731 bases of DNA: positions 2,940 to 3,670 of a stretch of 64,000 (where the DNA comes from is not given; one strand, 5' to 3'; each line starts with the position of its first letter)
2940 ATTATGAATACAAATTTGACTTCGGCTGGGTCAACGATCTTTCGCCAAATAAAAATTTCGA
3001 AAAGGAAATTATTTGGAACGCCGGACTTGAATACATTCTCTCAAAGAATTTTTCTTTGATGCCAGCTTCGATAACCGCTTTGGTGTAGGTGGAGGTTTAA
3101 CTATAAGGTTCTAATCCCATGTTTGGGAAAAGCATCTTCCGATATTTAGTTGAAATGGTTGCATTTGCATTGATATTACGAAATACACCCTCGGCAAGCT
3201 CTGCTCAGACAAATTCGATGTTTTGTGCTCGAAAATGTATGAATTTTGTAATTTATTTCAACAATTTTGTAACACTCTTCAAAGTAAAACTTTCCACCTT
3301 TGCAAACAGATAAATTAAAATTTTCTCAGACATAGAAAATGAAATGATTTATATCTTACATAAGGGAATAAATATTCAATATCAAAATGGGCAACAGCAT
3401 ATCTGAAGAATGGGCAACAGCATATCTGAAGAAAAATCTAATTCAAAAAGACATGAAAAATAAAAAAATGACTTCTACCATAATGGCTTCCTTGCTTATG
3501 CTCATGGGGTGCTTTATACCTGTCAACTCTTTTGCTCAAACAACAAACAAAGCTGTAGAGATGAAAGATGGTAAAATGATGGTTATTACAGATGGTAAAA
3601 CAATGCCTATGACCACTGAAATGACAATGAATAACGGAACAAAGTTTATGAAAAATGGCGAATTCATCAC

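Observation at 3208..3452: A 245-bp non-coding region is conserved between the two Met-rich genes and carries phased direct repeats and a 23-bp tandem repeat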

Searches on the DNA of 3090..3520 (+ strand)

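Call 9: search_rna_families(source=window, start=3090, end=3520, threshold=evalue, max_evalue=10)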
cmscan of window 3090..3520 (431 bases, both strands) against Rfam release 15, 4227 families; matches with E-value up to 10: 5.
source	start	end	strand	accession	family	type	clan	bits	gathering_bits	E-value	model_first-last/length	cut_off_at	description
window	3201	3287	-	RF01428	snoR128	Gene; snRNA; snoRNA; CD-box;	-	18.9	40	4.6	1-91/91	no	small nucleolar RNA snoR128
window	3255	3290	+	RF01332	CRISPR-DR19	Gene; CRISPR;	-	17.8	40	1.9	1-37/37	no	CRISPR RNA direct repeat element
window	3220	3290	-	RF00849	mir-60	Gene; miRNA;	-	16.9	67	1.3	1-72/72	no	mir-60 microRNA precursor family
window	3127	3198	-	RF02256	adapt33_2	Gene; lncRNA;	-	15.5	60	9.4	1-71/71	no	Adaptive response 33 conserved region 2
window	3441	3478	-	RF01185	snR75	Gene; snRNA; snoRNA; CD-box;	CL00045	12.8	40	3.3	47-88/88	no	Small nucleolar RNA snR75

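Call 61: build_rna_model(alignment_id=A2, structure=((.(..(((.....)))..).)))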
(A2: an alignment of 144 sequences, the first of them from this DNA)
Model R1 built from alignment A2 (144 sequences, 23 columns); structure: as given.
model positions 23; base pairs 6; branch points 0; effective number of sequences 144; information 1.383 bits per position. Calibrated on 0.2 Mb of random sequence (short: E-values are rough).
structure used (alignment columns):
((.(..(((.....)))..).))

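Call 62: search_with_rna_model(model_id=R1, source=window, filters=off, max_evalue=10)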
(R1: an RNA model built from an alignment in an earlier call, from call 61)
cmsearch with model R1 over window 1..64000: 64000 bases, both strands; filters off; matches with E-value up to 10: 23.
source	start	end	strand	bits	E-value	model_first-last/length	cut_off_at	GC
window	3412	3434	+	34.8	1e-09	1-23/23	no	0.43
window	3389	3411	+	33.4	3.3e-09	1-23/23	no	0.43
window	19166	19188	+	33.4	3.3e-09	1-23/23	no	0.43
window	19189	19211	+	31.1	2.1e-08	1-23/23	no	0.39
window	31465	31487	-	14.1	0.029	1-23/23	no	0.39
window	35727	35738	-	12.4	0.12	1-23/23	no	0.5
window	12837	12851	-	12.4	0.12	1-23/23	no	0.53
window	16901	16927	-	10.8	0.44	1-23/23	no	0.33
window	31621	31632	-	10.3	0.65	1-23/23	no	0.58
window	31025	31051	-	9.2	1.6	1-23/23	no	0.44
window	52209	52222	-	9.1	1.8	1-23/23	no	0.36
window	33671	33688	-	9.1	1.8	1-23/23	no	0.44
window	32428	32447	+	9.1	1.9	1-23/23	no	0.35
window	27682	27705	+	9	1.9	2-22/23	no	0.42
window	34792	34805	-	8.2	3.7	1-23/23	no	0.57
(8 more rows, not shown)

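Call 103: search_with_rna_model(model_id=R1, sources=[L165, L166, L167, L168, L169, L003, L004], filters=off, max_evalue=0.1)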
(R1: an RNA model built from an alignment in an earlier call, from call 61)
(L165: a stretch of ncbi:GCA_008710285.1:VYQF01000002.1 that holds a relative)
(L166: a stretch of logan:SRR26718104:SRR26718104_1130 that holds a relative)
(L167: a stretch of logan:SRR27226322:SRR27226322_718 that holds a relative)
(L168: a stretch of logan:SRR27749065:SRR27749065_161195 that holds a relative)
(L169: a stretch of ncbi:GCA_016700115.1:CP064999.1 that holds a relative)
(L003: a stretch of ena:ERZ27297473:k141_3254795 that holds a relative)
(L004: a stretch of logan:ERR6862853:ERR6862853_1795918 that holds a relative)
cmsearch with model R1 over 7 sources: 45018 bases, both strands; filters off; matches with E-value up to 0.1: 0.
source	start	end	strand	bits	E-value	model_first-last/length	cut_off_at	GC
